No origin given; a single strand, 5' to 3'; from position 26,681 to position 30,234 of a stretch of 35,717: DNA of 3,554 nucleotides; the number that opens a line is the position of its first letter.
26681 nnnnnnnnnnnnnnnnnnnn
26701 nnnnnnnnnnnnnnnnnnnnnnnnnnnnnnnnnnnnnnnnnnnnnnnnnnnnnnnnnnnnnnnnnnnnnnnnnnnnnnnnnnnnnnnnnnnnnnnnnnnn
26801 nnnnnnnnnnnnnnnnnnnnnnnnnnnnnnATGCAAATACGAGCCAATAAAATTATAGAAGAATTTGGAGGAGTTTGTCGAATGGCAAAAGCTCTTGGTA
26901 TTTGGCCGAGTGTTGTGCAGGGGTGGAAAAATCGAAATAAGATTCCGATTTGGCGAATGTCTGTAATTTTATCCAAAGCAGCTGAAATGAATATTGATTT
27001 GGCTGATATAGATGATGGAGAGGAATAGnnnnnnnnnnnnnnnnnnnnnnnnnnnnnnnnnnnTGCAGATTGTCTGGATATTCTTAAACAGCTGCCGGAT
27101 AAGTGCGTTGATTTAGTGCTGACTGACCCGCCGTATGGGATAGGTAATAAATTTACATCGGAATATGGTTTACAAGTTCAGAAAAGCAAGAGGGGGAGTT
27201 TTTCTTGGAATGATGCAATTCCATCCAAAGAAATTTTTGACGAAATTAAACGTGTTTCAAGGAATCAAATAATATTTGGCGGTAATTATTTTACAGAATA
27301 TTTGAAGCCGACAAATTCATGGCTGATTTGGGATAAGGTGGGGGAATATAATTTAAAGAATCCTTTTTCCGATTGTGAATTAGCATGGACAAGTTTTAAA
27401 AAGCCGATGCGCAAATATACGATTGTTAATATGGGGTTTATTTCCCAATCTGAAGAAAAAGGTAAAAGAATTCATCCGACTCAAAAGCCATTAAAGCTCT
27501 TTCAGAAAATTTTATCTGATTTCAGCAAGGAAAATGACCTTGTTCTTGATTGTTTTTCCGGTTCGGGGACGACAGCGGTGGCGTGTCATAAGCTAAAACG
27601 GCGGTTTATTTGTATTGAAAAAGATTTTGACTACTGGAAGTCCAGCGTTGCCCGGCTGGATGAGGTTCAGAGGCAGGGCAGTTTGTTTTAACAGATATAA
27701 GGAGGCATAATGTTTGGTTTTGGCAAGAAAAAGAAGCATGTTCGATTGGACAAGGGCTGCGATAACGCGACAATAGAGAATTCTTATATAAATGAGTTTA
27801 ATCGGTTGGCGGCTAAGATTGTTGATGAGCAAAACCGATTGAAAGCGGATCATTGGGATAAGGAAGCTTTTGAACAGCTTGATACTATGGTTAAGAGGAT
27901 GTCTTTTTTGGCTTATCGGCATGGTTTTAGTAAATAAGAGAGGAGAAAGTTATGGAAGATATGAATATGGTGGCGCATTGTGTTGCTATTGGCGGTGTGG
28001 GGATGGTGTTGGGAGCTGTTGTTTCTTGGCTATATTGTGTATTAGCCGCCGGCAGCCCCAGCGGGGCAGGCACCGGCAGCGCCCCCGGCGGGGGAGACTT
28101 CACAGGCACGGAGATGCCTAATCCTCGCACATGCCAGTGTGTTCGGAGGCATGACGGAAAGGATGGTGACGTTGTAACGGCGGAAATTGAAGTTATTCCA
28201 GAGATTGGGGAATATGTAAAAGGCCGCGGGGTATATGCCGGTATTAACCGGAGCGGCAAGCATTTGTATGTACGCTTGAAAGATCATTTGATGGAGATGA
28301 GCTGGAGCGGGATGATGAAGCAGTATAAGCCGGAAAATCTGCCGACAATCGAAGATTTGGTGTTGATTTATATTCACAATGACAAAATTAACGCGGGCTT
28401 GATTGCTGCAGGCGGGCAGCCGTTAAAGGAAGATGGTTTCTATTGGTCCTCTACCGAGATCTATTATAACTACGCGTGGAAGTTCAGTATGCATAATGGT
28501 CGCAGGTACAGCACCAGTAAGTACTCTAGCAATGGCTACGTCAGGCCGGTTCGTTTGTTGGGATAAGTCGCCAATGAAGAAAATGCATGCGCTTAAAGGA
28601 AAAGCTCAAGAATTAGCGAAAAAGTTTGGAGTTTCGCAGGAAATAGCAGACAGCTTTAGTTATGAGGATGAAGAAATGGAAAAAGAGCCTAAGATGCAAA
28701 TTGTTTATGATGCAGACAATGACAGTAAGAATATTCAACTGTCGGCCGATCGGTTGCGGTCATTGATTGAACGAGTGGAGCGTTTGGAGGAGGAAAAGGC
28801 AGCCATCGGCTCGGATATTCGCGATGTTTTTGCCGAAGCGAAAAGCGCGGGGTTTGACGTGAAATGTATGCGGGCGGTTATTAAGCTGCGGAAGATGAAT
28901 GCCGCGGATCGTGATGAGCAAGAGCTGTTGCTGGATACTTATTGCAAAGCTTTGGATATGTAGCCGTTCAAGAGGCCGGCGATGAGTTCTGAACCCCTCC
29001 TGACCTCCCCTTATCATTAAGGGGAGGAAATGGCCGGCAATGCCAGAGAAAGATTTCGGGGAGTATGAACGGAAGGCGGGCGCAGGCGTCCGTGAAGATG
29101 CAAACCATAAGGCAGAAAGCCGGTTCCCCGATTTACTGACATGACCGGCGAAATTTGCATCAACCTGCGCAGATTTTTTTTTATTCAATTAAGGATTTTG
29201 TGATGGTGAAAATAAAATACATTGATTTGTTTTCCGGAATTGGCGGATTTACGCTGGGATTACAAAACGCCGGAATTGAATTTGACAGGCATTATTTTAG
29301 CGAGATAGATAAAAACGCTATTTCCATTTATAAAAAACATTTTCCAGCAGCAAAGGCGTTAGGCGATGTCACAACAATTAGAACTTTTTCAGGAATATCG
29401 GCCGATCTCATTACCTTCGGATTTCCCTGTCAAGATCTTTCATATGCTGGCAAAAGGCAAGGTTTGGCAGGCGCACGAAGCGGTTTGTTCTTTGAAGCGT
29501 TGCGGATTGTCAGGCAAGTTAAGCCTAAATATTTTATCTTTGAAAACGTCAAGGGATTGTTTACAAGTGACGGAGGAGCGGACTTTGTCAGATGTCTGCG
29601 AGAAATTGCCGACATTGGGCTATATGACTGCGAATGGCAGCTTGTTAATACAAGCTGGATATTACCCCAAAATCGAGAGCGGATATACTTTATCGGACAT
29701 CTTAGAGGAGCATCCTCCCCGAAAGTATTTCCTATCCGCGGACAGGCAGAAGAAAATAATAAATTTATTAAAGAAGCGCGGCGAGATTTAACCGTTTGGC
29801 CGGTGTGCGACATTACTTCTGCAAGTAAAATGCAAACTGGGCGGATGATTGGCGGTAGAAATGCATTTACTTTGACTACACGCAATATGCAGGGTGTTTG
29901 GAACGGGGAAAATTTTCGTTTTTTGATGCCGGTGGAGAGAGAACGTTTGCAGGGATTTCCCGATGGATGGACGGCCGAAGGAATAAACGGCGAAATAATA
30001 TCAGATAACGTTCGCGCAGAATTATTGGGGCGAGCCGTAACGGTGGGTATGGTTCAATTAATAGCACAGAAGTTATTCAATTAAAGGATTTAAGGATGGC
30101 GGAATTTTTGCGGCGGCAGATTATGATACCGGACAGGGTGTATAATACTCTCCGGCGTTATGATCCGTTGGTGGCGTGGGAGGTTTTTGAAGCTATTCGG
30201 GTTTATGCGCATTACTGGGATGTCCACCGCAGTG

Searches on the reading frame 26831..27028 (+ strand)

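Call 98: search_protein_families(library=ncbifam, proteins=[window:26831-27028:+], max_evalue=0.1)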
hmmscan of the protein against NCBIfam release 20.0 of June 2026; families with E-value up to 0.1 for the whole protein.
window:26831-27028:+ (65 aa): 1 family
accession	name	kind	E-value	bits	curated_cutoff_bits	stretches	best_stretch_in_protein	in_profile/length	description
NF046037.1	carphisopro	domain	1.5e-14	53.9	38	1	6-57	2-53/54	carph-isopro domain-containing protein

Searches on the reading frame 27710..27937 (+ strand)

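Call 14: search_protein_families(library=phrogs, proteins=[window:27710-27937:+], max_evalue=0.001)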
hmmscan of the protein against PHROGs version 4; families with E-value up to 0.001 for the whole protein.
window:27710-27937:+ (75 aa): 0 families

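Call 16: search_protein_families(library=pfam, proteins=[window:27710-27937:+], max_evalue=0.01)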
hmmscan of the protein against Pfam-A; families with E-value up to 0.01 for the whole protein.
window:27710-27937:+ (75 aa): 0 families

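Call 98: search_protein_families(library=ncbifam, proteins=[window:27710-27937:+], max_evalue=0.1)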
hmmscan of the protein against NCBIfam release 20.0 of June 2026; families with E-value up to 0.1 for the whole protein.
window:27710-27937:+ (75 aa): 1 family
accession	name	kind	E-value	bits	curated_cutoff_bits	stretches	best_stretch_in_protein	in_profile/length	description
NF010264.0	PRK13710.1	equivalog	0.044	14.1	100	1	18-60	12-55/72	type II toxin-antitoxin system antitoxin CcdA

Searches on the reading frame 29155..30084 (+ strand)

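Call 14: search_protein_families(library=phrogs, proteins=[window:29155-30084:+], max_evalue=0.001)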
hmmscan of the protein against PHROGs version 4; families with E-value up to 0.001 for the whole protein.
window:29155-30084:+ (309 aa): 11 families
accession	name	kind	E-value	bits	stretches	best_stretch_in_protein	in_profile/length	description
phrog_116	-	other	1.3e-78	266.1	1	15-308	203-490/779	DNA methyltransferase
phrog_363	-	other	3.4e-51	175.3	1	17-256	51-275/327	DNA methyltransferase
phrog_16427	-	other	4.6e-13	50.4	1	222-307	84-168/235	DNA methyltransferase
phrog_5999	-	other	2.8e-12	47.6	1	20-115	3-103/109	DNA methyltransferase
phrog_29583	-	other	8.4e-11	42.3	1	83-138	79-134/468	DNA methyltransferase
phrog_16528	-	other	2.2e-10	41.5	1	237-307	153-217/236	DNA methyltransferase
phrog_864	-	DNA, RNA and nucleotide metabolism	1.1e-08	35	1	77-149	690-762/1064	DNA primase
phrog_26324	-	other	7.6e-08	33.6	1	236-307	128-203/210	DNA methyltransferase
phrog_36001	-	unknown function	8.2e-08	31.9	1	111-183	490-562/715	-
phrog_13621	-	unknown function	8.8e-08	33.1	1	252-304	52-105/121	-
phrog_17284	-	unknown function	0.00012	22.4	1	248-308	151-211/245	-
